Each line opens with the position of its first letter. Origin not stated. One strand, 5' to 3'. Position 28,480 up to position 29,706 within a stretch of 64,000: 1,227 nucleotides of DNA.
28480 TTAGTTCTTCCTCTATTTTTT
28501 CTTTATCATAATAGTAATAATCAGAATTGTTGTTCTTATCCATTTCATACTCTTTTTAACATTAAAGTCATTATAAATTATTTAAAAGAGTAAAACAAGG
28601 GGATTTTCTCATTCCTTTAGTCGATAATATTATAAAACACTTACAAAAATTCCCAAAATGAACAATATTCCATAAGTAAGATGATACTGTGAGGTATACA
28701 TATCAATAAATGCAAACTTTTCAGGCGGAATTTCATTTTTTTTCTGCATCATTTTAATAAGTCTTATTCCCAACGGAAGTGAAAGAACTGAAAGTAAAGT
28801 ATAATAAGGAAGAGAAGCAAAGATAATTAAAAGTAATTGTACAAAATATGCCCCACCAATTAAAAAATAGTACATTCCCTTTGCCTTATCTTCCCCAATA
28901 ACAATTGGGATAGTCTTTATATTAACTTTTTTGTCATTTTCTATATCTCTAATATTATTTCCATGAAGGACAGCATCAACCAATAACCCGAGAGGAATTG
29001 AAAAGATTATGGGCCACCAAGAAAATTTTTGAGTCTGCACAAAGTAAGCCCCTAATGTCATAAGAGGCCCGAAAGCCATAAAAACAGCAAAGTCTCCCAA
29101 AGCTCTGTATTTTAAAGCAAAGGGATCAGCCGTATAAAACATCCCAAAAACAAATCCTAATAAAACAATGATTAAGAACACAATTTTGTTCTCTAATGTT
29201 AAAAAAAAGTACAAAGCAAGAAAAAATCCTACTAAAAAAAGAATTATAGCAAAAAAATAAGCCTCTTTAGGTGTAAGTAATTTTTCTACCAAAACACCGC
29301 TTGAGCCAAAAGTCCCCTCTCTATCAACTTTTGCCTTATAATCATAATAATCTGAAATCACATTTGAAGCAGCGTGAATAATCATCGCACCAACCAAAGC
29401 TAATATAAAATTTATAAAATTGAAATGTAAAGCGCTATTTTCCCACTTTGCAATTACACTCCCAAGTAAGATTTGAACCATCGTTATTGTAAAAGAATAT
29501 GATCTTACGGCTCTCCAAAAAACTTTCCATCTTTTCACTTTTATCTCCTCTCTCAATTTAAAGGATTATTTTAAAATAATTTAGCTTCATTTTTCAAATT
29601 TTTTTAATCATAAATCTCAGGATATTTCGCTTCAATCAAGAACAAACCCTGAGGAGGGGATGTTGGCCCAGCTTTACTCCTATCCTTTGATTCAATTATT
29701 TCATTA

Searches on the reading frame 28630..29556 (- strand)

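Call 58: search_protein_families(library=pfam, proteins=[window:28630-29556:-], max_evalue=0.00001)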
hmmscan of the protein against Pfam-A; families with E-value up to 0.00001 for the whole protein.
window:28630-29556:- (308 aa): 1 family
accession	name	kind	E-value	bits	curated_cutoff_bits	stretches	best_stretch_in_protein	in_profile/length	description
PF01040.23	UbiA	-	2.9e-37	128.7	34.2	1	41-283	13-246/250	UbiA prenyltransferase family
